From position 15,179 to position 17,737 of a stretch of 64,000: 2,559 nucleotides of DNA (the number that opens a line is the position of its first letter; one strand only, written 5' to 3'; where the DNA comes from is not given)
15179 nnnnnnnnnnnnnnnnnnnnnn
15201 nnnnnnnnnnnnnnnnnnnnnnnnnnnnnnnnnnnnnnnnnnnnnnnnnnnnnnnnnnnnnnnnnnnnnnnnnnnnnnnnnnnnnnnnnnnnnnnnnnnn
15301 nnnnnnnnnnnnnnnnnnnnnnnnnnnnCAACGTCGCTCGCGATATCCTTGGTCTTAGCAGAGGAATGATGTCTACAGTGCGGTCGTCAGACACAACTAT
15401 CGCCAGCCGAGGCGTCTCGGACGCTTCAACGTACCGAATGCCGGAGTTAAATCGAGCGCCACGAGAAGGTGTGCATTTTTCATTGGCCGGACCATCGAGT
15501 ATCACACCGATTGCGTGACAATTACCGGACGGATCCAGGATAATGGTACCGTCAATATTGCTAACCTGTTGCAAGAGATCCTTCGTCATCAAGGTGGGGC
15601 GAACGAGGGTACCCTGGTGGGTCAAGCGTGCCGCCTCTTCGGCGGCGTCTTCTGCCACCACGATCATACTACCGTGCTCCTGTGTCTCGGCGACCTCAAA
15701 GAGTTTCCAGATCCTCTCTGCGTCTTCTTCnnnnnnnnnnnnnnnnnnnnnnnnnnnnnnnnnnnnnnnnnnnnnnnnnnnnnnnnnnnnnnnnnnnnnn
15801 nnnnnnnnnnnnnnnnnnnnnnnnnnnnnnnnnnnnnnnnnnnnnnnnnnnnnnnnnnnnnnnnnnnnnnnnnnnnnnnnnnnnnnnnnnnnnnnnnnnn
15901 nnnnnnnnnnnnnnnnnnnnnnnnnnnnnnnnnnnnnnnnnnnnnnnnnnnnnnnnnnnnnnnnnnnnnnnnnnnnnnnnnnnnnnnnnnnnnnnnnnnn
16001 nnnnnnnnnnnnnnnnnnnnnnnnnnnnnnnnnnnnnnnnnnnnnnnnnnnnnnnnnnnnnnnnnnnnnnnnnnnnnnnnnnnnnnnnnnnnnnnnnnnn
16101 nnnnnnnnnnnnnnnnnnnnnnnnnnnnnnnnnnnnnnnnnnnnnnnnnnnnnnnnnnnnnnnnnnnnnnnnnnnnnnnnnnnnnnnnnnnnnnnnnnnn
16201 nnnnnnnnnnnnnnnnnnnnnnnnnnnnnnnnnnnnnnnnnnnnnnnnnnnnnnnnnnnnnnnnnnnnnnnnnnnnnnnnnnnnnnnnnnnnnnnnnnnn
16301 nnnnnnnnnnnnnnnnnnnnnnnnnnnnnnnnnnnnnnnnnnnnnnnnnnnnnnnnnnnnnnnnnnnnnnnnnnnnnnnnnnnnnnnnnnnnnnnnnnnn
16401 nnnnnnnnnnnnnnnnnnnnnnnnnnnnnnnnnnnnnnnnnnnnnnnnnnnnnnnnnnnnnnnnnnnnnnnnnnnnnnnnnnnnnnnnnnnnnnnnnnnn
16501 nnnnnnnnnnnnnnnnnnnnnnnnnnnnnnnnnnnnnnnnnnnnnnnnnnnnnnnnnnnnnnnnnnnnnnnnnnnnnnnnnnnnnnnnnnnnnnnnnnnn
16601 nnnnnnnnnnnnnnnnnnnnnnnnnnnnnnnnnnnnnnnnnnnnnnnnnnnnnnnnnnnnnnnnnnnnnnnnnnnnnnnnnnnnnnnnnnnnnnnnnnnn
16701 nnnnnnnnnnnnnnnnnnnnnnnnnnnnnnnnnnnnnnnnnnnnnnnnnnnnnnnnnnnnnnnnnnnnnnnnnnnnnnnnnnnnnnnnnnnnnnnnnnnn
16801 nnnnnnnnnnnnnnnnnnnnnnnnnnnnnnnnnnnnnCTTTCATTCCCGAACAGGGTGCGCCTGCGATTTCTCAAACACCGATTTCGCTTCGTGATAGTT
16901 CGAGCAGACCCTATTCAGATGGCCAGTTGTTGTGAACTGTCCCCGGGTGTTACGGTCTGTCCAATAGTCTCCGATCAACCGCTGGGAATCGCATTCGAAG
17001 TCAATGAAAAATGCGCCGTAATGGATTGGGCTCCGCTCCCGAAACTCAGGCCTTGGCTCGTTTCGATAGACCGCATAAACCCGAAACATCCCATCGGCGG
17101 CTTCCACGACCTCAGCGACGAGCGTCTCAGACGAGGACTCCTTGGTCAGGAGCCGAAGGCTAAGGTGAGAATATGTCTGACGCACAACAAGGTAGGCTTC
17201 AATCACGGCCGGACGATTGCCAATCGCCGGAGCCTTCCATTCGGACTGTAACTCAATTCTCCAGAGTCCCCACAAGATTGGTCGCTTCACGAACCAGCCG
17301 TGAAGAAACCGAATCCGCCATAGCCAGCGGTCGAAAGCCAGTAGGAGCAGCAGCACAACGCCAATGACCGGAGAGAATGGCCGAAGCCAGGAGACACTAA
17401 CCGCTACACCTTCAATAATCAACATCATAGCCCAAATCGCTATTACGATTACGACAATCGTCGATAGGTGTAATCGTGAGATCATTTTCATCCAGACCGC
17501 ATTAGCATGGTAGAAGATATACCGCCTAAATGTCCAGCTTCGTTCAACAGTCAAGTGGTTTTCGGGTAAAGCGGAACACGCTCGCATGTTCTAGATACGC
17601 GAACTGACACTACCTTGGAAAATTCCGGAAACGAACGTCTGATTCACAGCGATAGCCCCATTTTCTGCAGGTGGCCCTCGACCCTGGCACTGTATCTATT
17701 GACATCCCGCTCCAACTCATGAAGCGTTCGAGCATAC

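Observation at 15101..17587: DAC-like cyclase + Cap15-like 2-TM effector nested in a type I R-M operon: a candidate CBASS-like abortive-infection module with no CD-NTase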

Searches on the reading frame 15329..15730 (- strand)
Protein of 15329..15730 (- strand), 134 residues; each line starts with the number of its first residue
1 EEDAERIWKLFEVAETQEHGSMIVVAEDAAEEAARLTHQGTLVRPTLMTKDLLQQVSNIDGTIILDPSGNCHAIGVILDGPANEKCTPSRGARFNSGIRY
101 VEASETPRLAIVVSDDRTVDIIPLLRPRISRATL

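Call 80: search_solved_structures(query=window:15329-15730:-, max_evalue=10, show_alignments=3)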
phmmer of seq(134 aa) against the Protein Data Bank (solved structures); distinct sequences matched with E-value up to 10: 2.
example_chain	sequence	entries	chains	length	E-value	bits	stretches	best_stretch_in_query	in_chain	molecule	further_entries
7dqx_C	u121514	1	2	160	0.17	15.4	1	36-104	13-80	6-hydroxypseudooxynicotine dehydrogenase complex subunit beta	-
1g2r_A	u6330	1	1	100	0.39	14.2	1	46-95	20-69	HYPOTHETICAL CYTOSOLIC PROTEIN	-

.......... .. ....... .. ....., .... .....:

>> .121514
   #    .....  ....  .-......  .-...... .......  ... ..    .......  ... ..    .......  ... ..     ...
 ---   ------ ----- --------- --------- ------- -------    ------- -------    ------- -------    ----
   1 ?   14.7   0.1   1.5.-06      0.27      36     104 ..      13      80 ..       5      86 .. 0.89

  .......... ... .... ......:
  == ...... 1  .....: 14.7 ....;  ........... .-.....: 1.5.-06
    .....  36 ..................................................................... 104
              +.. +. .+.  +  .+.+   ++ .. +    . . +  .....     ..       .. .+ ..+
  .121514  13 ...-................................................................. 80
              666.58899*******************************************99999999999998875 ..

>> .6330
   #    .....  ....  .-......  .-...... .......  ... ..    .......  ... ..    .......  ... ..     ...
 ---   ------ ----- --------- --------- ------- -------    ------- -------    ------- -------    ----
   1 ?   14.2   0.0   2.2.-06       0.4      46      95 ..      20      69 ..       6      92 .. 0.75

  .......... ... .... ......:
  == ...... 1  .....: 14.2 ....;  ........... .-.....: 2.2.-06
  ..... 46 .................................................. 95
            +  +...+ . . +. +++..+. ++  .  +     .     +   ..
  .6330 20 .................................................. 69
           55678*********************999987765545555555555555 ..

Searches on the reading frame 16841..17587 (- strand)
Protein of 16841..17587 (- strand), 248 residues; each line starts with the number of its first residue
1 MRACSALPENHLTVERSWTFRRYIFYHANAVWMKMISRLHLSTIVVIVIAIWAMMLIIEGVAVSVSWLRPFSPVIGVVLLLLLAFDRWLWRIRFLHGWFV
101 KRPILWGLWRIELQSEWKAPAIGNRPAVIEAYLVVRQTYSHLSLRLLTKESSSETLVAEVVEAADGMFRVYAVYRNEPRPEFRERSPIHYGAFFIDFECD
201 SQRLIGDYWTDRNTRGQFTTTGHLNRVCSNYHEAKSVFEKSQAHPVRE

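Call 3: search_protein_families(library=pfam, proteins=[window:16841-17587:-], max_evalue=1)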
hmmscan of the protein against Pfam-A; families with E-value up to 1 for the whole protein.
window:16841-17587:- (248 aa): 2 families
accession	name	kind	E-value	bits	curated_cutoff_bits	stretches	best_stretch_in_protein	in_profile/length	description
PF18153.7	Cap15_CD_rec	-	6.7e-16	59.1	31.2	1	103-220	4-120/122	Cap15, cyclic dinucleotide receptor domain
PF17168.10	DUF5127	-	0.21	11.8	28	1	137-233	53-145/229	Domain of unknown function (DUF5127)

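Call 4: search_protein_families(library=padloc, proteins=[window:16841-17587:-], max_evalue=1)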
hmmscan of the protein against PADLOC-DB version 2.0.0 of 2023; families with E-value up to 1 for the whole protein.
window:16841-17587:- (248 aa): 17 families
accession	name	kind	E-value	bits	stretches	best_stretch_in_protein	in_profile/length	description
PDLC00694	Effector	-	3e-68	227.4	1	35-239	1-206/208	2TM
PDLC00702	Effector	-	6.5e-47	157.5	1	37-232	6-205/211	2TM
PDLC00673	Effector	-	2.2e-33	113.4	1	42-227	9-195/214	2TM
PDLC00704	Effector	-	4.6e-27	92.9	1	41-219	11-197/207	2TM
PDLC00703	Effector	-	2.1e-26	90.8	1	45-217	20-190/204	2TM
PDLC00708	Effector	-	1.4e-24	84.7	1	63-218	42-187/191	2TM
PDLC00705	Effector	-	4.2e-23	80.3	1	39-224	19-195/203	2TM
PDLC00683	Effector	-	4.1e-21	73.5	1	39-219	7-176/185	2TM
PDLC00686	Effector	-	4.5e-19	66.8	1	39-219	25-203/209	2TM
PDLC00714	Effector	-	2.8e-18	64.2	1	38-219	5-189/200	2TM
PDLC00671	Effector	-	1.4e-14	52.5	1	41-225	15-218/223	2TM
PDLC00669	Effector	-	9.6e-09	33.1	1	43-219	12-193/206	2TM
PDLC00697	Effector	-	2.3e-08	31.9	1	46-217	15-196/207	2TM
PDLC00682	Effector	-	1.3e-07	29.5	1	37-225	19-213/218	2TM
PDLC00679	Effector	-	1.3e-06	26.4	1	42-224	18-210/218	2TM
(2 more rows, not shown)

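Call 22: search_protein_families(library=ncbifam, proteins=[window:16841-17587:-], max_evalue=0.1)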
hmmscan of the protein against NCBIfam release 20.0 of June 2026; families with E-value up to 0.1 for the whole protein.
window:16841-17587:- (248 aa): 0 families

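Call 40: find_homologous_proteins(query=window:16841-17485:-, max_evalue=0.00001)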
Query window:16841-17485:- (214 aa): 384 proteins with E <= 0.00001 among 983 candidates; the best 120 are listed.
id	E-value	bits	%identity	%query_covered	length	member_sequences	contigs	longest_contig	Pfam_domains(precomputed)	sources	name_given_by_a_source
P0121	1.2e-133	461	95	100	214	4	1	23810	PF18153.8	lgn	-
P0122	2.9e-115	401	81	100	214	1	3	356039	PF18153.8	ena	-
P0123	2.6e-113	395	84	97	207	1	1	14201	PF18153.8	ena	-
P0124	4.2e-112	391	81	100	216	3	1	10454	PF18153.8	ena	-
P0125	1.9e-103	363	76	97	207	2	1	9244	PF18153.8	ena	-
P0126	6.4e-100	351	73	98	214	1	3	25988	PF18153.8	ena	-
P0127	1.8e-80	288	60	100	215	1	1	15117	PF18153.8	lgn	-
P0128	1.6e-79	285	61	96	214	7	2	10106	PF18153.8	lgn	-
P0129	6.4e-78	279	63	93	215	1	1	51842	PF18153.8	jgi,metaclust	metaclust:status=active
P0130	1.0e-71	259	58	95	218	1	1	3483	PF18153.8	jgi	jgi:hypothetical protein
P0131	4.1e-71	257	56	95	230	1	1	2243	PF18153.8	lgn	-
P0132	1.4e-70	255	56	97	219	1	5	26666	PF18153.8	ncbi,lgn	-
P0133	3.6e-70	254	55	93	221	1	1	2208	PF18153.8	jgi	jgi:hypothetical protein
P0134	4.2e-70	254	56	95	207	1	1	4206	PF18153.8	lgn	-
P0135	5.2e-70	253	56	95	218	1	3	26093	PF18153.8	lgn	-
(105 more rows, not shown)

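Call 41: search_solved_structures(query=window:16841-17485:-, max_evalue=1, show_alignments=2)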
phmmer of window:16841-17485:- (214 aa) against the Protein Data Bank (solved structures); distinct sequences matched with E-value up to 1: 2.
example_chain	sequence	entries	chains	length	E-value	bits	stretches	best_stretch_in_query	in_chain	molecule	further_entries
7n34_A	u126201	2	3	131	0.00034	23.5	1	63-185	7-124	Cap15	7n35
24xy_R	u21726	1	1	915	0.2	14.5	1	40-71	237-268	Soluble cytochrome b562,P2Y purinoceptor 13,LgBiT tag,GFP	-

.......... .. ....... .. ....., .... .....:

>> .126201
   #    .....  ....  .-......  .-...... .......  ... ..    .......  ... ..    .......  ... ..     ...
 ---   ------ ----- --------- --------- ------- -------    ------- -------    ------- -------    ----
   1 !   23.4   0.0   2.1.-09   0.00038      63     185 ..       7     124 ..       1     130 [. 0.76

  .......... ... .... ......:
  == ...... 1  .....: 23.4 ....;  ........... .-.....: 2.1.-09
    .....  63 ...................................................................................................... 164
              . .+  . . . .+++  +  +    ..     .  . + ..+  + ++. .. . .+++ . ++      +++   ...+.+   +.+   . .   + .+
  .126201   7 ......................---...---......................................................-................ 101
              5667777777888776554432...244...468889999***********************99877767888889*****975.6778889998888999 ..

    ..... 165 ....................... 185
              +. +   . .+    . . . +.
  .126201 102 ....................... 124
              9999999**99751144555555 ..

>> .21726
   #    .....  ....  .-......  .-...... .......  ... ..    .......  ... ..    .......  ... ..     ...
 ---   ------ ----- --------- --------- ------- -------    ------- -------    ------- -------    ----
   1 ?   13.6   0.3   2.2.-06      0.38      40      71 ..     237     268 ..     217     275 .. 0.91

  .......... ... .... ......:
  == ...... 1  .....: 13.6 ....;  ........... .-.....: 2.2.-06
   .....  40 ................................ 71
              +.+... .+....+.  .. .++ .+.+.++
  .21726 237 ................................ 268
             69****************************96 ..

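Call 54: predict_structure(alignment_id=A2)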
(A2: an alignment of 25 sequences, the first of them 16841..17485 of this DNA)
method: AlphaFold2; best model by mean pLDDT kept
length: 214 residues; sequences in the alignment: 25
mean_pLDDT: 84.3   pTM: 0.76
mean pLDDT of the five models: 84.3, 84.0, 83.6, 82.9, 80.5
residues with pLDDT >= 90: 98; 70-90: 93; 50-70: 16; < 50: 7
segments of 3 or more residues with pLDDT < 50: 211-214
pLDDT, mean of each block of 10 residues (from residue 1): 70 79 60 61 85 88 83 94 77 91 92 94 92 93 89 90 86 91 93 93 87 38
secondary structure, 60 per line:
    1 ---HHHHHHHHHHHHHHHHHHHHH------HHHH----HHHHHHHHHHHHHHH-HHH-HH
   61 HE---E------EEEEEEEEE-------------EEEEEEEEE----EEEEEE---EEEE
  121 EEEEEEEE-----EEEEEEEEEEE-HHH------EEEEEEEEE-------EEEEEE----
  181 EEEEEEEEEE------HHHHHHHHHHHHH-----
elements in order: H4-24 H31-34 H39-53 E73-81 E95-103 E108-113 E117-128 E134-144 E155-163 E171-176 E181-190 H197-209

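Call 57: fold_search(model_id=the predicted structure, library=pdb)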
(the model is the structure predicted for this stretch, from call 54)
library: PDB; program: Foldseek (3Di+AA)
matches with E <= 10: 1001; with E <= 0.001: 3
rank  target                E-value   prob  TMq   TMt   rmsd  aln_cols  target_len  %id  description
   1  7n34                  3.5e-05  1.00  0.45  0.86   2.8       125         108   23  Structure of Yersinia aleksiciae Cap15 cyclic dinucleotide receptor, crystal form 1 (released 2021-11-17)
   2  7n35_B                1.5e-04  1.00  0.42  0.83   2.8       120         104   21  Structure of Yersinia aleksiciae Cap15 cyclic dinucleotide receptor, crystal form 2 (released 2021-11-17)
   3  7n35_A                2.0e-04  1.00  0.44  0.87   2.5       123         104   21  Structure of Yersinia aleksiciae Cap15 cyclic dinucleotide receptor, crystal form 2 (released 2021-11-17)
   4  3akn                  2.1e-02  0.96  0.28  0.40  11.2       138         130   12  X-ray structure of iFABP from human and rat with bound fluorescent fatty acid analogue (released 2011-07-20)
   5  7nsc_D                2.9e-02  0.85  0.30  0.33   7.6       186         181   11  Substrate receptor scaffolding module of human CTLH E3 ubiquitin ligase (released 2021-05-05)
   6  1dc9                  3.1e-02  0.89  0.27  0.38  11.1       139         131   12  PROPERTIES AND CRYSTAL STRUCTURE OF A BETA-BARREL FOLDING MUTANT, V60N INTESTINAL FATTY ACID BINDING PROTEIN (IFABP) (released 2000-03-20)
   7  1icn                  3.4e-02  0.85  0.26  0.37  11.5       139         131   12  ESCHERICHIA COLI-DERIVED RAT INTESTINAL FATTY ACID BINDING PROTEIN WITH BOUND MYRISTATE AT 1.5 A RESOLUTION AND I-FABPAR (released 1994-01-31)
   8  2ovs_A                4.7e-02  1.00  0.35  0.60   5.9       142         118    8  Crystal structure of a Type Three secretion System protein (released 2007-05-29)
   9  4kt5_A                5.3e-02  0.99  0.33  0.56   5.8       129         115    8  Structure of GrlR-GrlA complex (released 2013-10-09)
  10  9fei                  5.6e-02  0.54  0.23  0.25  11.2       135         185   10  Crystal structure of protein D: defoliating toxin form Fusarium oxysporum f.sp. vasinfectum (released 2025-05-28)
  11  1ifb                  6.2e-02  0.80  0.26  0.38  11.6       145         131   10  REFINED APOPROTEIN STRUCTURE OF RAT INTESTINAL FATTY ACID BINDING PROTEIN PRODUCED IN ESCHERICHIA COLI (released 1992-01-15)
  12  1g74                  7.3e-02  0.82  0.27  0.39  11.4       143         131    8  Toward changing specificity: adipocyte lipid binding protein mutant, oleic acid bound form (released 2003-06-10)
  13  5ur9_E                7.3e-02  0.72  0.25  0.35  12.4       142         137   10  Enantiomer-Specific Binding of the Potent Antinociceptive Agent SBFI-26 to Anandamide transporters FABP5 (released 2017-08-23)
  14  5ur9_F                9.0e-02  0.72  0.26  0.36  11.9       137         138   11  Enantiomer-Specific Binding of the Potent Antinociceptive Agent SBFI-26 to Anandamide transporters FABP5 (released 2017-08-23)
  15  1yiv                  1.0e-01  0.80  0.27  0.40  11.3       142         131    7  Structure of myelin P2 protein from Equine spinal cord (released 2005-07-26)
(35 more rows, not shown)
